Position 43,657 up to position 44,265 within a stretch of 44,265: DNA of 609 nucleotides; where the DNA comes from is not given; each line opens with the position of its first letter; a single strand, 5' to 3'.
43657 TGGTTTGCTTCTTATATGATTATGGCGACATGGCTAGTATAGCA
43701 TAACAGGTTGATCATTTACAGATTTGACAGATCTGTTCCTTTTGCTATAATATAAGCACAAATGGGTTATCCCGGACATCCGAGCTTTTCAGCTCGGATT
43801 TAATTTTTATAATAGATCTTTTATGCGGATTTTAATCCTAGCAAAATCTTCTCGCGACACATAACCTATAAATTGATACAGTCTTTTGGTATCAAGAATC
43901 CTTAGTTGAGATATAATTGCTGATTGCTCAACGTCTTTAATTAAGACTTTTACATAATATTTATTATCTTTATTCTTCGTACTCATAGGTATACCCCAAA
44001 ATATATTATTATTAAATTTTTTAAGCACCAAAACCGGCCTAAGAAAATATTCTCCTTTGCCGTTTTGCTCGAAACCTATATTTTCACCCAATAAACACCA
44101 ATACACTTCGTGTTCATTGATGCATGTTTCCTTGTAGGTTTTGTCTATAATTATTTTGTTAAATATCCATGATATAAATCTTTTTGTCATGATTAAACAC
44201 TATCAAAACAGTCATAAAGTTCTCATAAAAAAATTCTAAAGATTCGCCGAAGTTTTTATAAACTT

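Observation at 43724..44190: Second orphan MazF-like gene with the same convergent sRNA layout (copy 2)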

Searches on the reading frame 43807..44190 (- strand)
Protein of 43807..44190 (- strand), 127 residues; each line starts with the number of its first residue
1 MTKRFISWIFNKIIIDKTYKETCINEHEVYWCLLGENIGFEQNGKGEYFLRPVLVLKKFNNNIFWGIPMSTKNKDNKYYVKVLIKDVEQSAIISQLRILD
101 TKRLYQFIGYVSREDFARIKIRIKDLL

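Call 6: search_protein_families(library=pfam, proteins=[window:43807-44190:-], max_evalue=0.01)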
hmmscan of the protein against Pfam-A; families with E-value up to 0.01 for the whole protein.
window:43807-44190:- (127 aa): 1 family
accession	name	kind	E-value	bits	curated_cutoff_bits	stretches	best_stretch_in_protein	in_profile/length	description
PF02452.23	PemK_toxin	-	2.4e-11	44.2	23.1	1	28-126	4-108/109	PemK-like, MazF-like toxin of type II toxin-antitoxin system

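Call 11: find_encoding_contigs(protein=window:43807-44190:-, flank=10000, max_places=10)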
Protein window:43807-44190:- (127 aa): 2 contigs read that carry it; 2 places shown.
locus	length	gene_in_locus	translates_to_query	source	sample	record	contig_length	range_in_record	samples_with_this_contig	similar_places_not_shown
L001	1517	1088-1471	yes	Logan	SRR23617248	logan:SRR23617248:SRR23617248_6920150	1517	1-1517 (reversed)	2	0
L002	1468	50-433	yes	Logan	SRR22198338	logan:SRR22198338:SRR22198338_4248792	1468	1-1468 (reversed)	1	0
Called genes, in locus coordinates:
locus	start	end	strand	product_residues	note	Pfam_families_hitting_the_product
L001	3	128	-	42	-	?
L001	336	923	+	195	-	PF09335:VTT_dom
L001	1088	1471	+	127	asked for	PF02452:PemK_toxin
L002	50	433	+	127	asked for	PF02452:PemK_toxin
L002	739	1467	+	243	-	?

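Call 14: find_homologous_proteins(query=window:43807-44190:-, max_evalue=0.001)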
Query window:43807-44190:- (127 aa): 350 proteins with E <= 0.001 among 356 candidates; the best 120 are listed.
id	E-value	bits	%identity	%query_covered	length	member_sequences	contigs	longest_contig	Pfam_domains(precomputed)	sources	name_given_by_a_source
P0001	3.5e-79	281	100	100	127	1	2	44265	PF02452.24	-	-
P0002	1.6e-67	243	84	100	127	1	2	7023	PF02452.24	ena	-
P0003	4.2e-65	235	80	100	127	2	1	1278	PF02452.24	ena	-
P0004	2.5e-64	233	83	100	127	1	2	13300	PF02452.24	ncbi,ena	-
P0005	1.2e-63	231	82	100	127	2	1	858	PF02452.24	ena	-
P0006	6.2e-57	209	77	97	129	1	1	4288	PF02452.24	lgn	-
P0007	5.5e-56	206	70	100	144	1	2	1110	PF02452.24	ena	-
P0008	1.2e-55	205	72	100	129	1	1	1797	PF02452.24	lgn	-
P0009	1.3e-55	205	74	84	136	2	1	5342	PF02452.24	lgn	-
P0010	2.0e-55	204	70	100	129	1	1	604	PF02452.24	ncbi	-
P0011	3.5e-55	203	70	100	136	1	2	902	PF02452.24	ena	-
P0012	4.3e-55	203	70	100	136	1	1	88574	PF02452.24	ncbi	-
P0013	5.5e-55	203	72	100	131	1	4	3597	PF02452.24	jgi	jgi:mRNA-degrading endonuclease toxin of MazEF toxin-antitoxin module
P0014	8.4e-55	202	74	100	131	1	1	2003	PF02452.24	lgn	-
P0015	1.2e-54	202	70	100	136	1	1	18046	PF02452.24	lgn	-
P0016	1.4e-54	201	70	100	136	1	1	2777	PF02452.24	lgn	-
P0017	3.6e-54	200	70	100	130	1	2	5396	PF02452.24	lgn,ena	-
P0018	4.1e-54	200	76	100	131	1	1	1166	PF02452.24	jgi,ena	jgi:mRNA interferase MazF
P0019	4.2e-54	200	70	100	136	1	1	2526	PF02452.24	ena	-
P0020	1.9e-53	198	71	100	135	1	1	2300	PF02452.24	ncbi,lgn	-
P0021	2.8e-53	197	68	100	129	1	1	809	PF02452.24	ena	-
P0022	5.3e-53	196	71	97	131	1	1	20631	PF02452.24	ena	-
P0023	7.2e-53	196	72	100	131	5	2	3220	PF02452.24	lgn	-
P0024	7.4e-53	196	72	100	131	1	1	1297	PF02452.24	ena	-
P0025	8.2e-53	196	74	83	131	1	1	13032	PF02452.24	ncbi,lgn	-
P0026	1.5e-52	195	70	100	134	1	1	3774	PF02452.24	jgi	jgi:mRNA-degrading endonuclease toxin of MazEF toxin-antitoxin module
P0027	1.5e-52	195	74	93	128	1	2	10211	PF02452.24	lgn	-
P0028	1.7e-52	195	74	83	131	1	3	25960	PF02452.24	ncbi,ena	-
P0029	2.3e-52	194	70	93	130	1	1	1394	PF02452.24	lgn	-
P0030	2.3e-52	194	74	83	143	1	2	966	PF02452.24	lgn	-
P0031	2.7e-52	194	74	83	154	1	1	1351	PF02452.24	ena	-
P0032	3.0e-52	194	70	84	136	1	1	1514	PF02452.24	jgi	jgi:mRNA interferase MazF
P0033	3.0e-52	194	70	84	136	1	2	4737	PF02452.24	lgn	-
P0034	3.3e-52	194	74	83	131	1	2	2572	PF02452.24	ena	-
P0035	4.8e-52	193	69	100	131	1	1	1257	PF02452.24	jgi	jgi:mRNA interferase MazF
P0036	6.6e-52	193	69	85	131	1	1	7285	PF02452.24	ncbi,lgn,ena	-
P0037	7.2e-52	193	70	100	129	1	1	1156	PF02452.24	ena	-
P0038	9.0e-52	192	69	85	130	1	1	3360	PF02452.24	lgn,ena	-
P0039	1.0e-51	192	70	84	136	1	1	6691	PF02452.24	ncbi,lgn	-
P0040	1.1e-51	192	69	85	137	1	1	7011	PF02452.24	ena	-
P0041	1.1e-51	192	67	100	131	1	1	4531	PF02452.24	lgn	-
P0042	2.1e-51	191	70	100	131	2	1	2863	PF02452.24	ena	-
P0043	3.6e-51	190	69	100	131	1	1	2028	PF02452.24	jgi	jgi:mRNA interferase MazF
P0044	5.1e-51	190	69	100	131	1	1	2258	PF02452.24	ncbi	-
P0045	5.1e-51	190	66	85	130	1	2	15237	PF02452.24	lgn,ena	-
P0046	9.2e-51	189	77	82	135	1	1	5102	PF02452.24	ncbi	-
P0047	1.0e-50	189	73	88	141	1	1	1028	PF02452.24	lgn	-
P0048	1.0e-50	189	68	100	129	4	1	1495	PF02452.24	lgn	-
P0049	1.4e-50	188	69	85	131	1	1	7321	PF02452.24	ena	-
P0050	1.8e-50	188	66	100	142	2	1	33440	PF02452.24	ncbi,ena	-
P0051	2.0e-50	188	66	100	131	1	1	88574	PF02452.24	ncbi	-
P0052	2.2e-50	188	68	85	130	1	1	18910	PF02452.24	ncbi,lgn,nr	ncbi:type II toxin-antitoxin system PemK/MazF family toxin [Arenimonas sp.]|nr:type II toxin-antitox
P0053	2.4e-50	188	78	71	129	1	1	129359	PF02452.24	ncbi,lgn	-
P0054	2.5e-50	188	71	76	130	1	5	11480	PF02452.24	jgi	jgi:mRNA interferase MazF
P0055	2.7e-50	187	69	96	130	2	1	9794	PF02452.24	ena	-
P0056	7.9e-50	186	71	94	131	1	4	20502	PF02452.24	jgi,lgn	jgi:mRNA interferase MazF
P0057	3.7e-49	184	71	89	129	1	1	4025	PF02452.24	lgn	-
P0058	5.3e-49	183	65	100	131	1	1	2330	PF02452.24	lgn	-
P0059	5.3e-49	183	68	85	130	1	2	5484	PF02452.24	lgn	-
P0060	6.4e-49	183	69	94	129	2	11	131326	PF02452.24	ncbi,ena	-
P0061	1.5e-48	182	70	79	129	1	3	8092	PF02452.24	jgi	jgi:mRNA-degrading endonuclease toxin of MazEF toxin-antitoxin module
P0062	1.6e-48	182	69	100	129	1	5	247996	PF02452.24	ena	-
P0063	1.9e-48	181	68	100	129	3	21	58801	PF02452.24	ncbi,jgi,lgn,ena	jgi:mRNA interferase MazF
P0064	2.1e-48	181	64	84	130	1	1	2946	PF02452.24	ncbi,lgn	-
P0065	4.9e-48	180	73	73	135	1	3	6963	PF02452.24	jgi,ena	-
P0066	7.8e-48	179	68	100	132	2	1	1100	PF02452.24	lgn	-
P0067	1.0e-47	179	68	100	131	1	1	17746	PF02452.24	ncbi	ncbi:MAG: hypothetical protein RJB39_595 [Candidatus Parcubacteria bacterium]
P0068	1.8e-47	178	65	100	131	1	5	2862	PF02452.24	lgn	-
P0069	1.8e-47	178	67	100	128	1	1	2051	PF02452.24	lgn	-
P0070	1.8e-47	178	66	100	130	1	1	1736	PF02452.24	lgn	-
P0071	2.0e-47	178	66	100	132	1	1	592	PF02452.24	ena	-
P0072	2.2e-47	178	63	98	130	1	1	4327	PF02452.24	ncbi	-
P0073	2.3e-47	178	71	78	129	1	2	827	PF02452.24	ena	-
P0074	2.5e-47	178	63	100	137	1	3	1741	PF02452.24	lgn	-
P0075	2.8e-47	178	63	100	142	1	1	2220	PF02452.24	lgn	-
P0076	2.8e-47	178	67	94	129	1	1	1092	PF02452.24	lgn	-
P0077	3.2e-47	178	68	94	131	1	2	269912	PF02452.24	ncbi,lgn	-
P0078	3.9e-47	177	66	100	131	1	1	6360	PF02452.24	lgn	-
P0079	4.2e-47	177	72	79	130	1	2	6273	PF02452.24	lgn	-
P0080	4.5e-47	177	72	72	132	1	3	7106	PF02452.24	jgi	jgi:mRNA interferase MazF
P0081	5.5e-47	177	71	94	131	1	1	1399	PF02452.24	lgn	-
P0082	7.5e-47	176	66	100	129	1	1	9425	PF02452.24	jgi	-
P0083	1.2e-46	176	68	100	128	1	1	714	PF02452.24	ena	-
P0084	1.2e-46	176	66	100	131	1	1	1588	PF02452.24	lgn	-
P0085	1.5e-46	175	70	94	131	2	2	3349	PF02452.24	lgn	-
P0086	1.6e-46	175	67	94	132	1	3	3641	PF02452.24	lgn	-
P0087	1.7e-46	175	64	100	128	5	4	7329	PF02452.24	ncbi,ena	-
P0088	1.7e-46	175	66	100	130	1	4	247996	PF02452.24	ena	-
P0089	1.8e-46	175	70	91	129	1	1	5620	PF02452.24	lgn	-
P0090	2.2e-46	175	66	94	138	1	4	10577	PF02452.24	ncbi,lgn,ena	-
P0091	2.4e-46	175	67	90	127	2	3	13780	PF02452.24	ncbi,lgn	-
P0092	2.4e-46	175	72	90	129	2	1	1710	PF02452.24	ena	-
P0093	4.2e-46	174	63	100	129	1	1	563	PF02452.24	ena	-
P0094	4.9e-46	174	64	100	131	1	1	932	PF02452.24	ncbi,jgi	jgi:mRNA-degrading endonuclease toxin of MazEF toxin-antitoxin module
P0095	6.3e-46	173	68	94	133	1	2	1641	PF02452.24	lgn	-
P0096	9.3e-46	173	66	82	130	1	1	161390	PF02452.24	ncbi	-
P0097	1.1e-45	173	67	100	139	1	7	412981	PF02452.24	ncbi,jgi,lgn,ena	ncbi:MAG: type II toxin-antitoxin system PemK/MazF family toxin [bacterium]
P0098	1.3e-45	172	65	100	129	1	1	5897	PF02452.24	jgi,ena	-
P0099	2.0e-45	172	64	96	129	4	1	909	PF02452.24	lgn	-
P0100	2.8e-45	171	66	94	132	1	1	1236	PF02452.24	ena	-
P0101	2.9e-45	171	67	94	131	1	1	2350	PF02452.24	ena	-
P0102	3.5e-45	171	66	100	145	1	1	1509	PF02452.24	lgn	-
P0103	4.9e-45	170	63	100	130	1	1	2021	PF02452.24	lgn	-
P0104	8.1e-45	170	63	100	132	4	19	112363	PF02452.24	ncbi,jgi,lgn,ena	jgi:mRNA interferase MazF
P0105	9.0e-45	170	72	83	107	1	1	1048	PF02452.24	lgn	-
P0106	9.5e-45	170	63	100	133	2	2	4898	PF02452.24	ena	-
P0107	1.3e-44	169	65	97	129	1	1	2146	PF02452.24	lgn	-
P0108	2.1e-44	168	62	100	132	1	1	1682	PF02452.24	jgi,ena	jgi:mRNA interferase MazF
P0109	3.6e-44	168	59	100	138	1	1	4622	PF02452.24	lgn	-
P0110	1.2e-43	166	61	100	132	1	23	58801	PF02452.24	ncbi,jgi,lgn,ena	jgi:mRNA interferase MazF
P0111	9.1e-43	163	66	94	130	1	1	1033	PF02452.24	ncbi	-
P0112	5.5e-42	161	62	96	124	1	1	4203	PF02452.24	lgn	-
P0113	2.6e-41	158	67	90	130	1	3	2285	PF02452.24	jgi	jgi:mRNA interferase MazF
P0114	2.5e-40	155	59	94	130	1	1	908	PF02452.24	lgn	-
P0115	2.7e-40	155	60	91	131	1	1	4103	PF02452.24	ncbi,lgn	-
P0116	1.4e-39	153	69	78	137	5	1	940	PF02452.24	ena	-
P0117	1.5e-39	153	62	92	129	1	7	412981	PF02452.24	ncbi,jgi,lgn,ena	ncbi:MAG: type II toxin-antitoxin system PemK/MazF family toxin [bacterium]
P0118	1.8e-39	152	59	94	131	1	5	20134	PF02452.24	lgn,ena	-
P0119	5.1e-39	151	67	87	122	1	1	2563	PF02452.24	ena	-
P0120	8.6e-39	150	58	94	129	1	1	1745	PF02452.24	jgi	jgi:mRNA interferase MazF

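Call 18: find_related_loci(query=A1, collection=genome_contigs, flank=3000)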
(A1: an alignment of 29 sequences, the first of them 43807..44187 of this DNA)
Query A1 (126 aa) in genome_contigs; peptide patterns used: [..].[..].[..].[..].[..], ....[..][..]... (x = any residue, [..] = any of these).
539 stretches matched a pattern; 481 encode a relative of the query (tblastn E <= 1e-3); the best 80 are kept; 80 distinct loci.
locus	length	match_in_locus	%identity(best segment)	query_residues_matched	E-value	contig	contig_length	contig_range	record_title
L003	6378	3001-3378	83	1-126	2e-67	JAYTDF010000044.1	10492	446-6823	MAG: Candidatus Parcubacteria bacterium isolate GFS_1662 GFS_1662_43, whole genome shotgun sequence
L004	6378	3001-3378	80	1-126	1e-67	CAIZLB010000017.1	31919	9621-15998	uncultured bacterium isolate Loc080925-6m_bin-0369 genome assembly, contig: bin-0369:17/57, whole genome shotgun sequenc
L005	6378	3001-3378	71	2-126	5e-58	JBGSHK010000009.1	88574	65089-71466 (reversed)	MAG: Candidatus Paceibacteria bacterium isolate JTS-AC102 k141_1220252, whole genome shotgun sequence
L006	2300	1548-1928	71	1-126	1e-57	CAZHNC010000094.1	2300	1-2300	MAG TPA_asm: uncultured Candidatus Saccharibacteria bacterium isolate SRP220891_co5_60 genome assembly, contig: NODE_615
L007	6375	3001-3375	72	2-126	1e-56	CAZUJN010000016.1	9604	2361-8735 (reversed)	MAG TPA_asm: uncultured Candidatus Saccharibacteria bacterium isolate SRP278252_co2_137 genome assembly, contig: NODE_15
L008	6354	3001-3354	69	2-119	4e-53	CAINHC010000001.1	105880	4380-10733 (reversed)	uncultured bacterium isolate AM-lipid-01-D7_bin-0575 genome assembly, contig: bin-0575:01/52, whole genome shotgun seque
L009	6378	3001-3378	68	2-126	2e-51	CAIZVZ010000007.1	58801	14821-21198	uncultured bacterium isolate Loc080925-6m_bin-1435 genome assembly, contig: bin-1435:07/21, whole genome shotgun sequenc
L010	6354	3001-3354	69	2-119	2e-51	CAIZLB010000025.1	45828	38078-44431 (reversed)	uncultured bacterium isolate Loc080925-6m_bin-0369 genome assembly, contig: bin-0369:25/57, whole genome shotgun sequenc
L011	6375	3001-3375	68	2-126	5e-51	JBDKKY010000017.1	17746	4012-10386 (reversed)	MAG: Candidatus Parcubacteria bacterium isolate hopbrook_2019_sw_WHONDRS-S19S_0012_A_bin.8 scaffold_0000113, whole genom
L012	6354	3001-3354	68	2-119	2e-50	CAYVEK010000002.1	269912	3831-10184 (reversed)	MAG TPA_asm: uncultured Candidatus Saccharibacteria bacterium isolate SRP257259_co1_237 genome assembly, contig: NODE_24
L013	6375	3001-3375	60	2-126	1e-49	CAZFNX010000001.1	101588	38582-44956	MAG TPA_asm: uncultured Candidatus Saccharibacteria bacterium isolate SRP135725_co1_644 genome assembly, contig: NODE_10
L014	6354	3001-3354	67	2-119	1e-49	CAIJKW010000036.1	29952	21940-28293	uncultured bacterium isolate MJ-time_bin-4611 genome assembly, contig: bin-4611:36/57, whole genome shotgun sequence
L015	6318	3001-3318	74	21-126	1e-49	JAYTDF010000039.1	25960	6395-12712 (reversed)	MAG: Candidatus Parcubacteria bacterium isolate GFS_1662 GFS_1662_38, whole genome shotgun sequence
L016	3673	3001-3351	66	2-118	1e-49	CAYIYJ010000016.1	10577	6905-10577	MAG TPA_asm: uncultured Candidatus Saccharibacteria bacterium isolate ERP123247_co1_232 genome assembly, contig: NODE_39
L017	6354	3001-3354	66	2-119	6e-49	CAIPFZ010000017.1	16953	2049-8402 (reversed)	uncultured bacterium isolate Loclat_bin-19408 genome assembly, contig: bin-19408:17/77, whole genome shotgun sequence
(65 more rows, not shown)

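Call 47: search_protein_families(library=ncbifam, proteins=[window:43807-44190:-], max_evalue=0.01)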
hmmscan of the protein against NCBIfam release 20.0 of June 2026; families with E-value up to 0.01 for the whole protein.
window:43807-44190:- (127 aa): 2 families
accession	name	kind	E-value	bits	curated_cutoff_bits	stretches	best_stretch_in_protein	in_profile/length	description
NF007386.0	PRK09907.1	equivalog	0.0026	17.7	120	1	31-126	14-109/111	endoribonuclease MazF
NF047359.1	CptIN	equivalog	0.0064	16.3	90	1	55-103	34-83/150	type III toxin-antitoxin system CptIN family toxin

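Call 48: search_protein_families(library=padloc, proteins=[window:43807-44190:-], max_evalue=0.01)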
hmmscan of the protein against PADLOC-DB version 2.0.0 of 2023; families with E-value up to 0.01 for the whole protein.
window:43807-44190:- (127 aa): 0 families

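Call 49: search_solved_structures(query=A1, max_evalue=0.01, show_alignments=2)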
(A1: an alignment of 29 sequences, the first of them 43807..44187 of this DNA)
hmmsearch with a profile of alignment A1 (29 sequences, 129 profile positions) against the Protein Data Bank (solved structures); distinct sequences matched with E-value up to 0.01: 8.
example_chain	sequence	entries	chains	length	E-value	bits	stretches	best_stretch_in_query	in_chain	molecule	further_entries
4mzm_A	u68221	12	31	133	2.1e-05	27.5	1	24-123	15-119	mRNA interferase MazF | MazF mRNA interferase | Endoribonuclease MazF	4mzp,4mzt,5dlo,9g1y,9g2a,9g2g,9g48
2mf2_A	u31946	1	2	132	2.2e-05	27.5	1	24-123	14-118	mRNA interferase MazF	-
4of1_A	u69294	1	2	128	3.4e-05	26.8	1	50-123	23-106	mRNA interferase MazF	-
4mdx_A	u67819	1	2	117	3.6e-05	26.7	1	22-123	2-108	mRNA interferase EndoA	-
1ne8_A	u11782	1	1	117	4e-05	26.6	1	23-123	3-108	conserved hypothetical protein YDCE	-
4me7_A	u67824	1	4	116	4.7e-05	26.4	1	23-123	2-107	mRNA interferase EndoA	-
7bxy_A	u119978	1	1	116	9.8e-05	25.3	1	23-122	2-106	mRNA interferase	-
4hke_A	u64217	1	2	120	0.00011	25.2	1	23-122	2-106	Addiction module toxin component PemK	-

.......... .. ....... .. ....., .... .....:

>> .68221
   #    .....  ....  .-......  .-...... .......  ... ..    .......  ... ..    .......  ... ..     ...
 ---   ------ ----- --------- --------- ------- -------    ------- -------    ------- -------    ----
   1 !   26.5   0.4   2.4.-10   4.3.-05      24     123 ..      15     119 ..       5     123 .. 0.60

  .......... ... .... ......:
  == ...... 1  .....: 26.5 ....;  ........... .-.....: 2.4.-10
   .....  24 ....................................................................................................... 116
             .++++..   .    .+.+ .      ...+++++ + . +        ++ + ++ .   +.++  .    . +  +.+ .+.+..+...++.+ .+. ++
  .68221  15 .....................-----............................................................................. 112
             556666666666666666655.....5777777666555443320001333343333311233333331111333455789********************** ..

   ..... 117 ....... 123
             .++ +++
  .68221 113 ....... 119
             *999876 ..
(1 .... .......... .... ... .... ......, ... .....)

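Call 54: predict_structure(alignment_id=A1)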
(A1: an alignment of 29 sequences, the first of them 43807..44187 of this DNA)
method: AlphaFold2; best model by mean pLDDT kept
length: 126 residues; sequences in the alignment: 29
mean_pLDDT: 85.4   pTM: 0.79
mean pLDDT of the five models: 85.4, 84.8, 84.7, 84.2, 83.9
residues with pLDDT >= 90: 70; 70-90: 40; 50-70: 9; < 50: 7
segments of 3 or more residues with pLDDT < 50: 37-43
pLDDT, mean of each block of 10 residues (from residue 1): 76 78 92 59 62 94 93 93 93 91 92 96 93
secondary structure, 60 per line:
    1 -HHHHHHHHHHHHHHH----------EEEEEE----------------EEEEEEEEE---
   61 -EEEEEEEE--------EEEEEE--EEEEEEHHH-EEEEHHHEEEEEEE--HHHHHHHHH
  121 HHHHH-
elements in order: H2-16 E27-32 E49-57 E62-69 E78-83 E86-91 E96-99 E103-109 H112-125
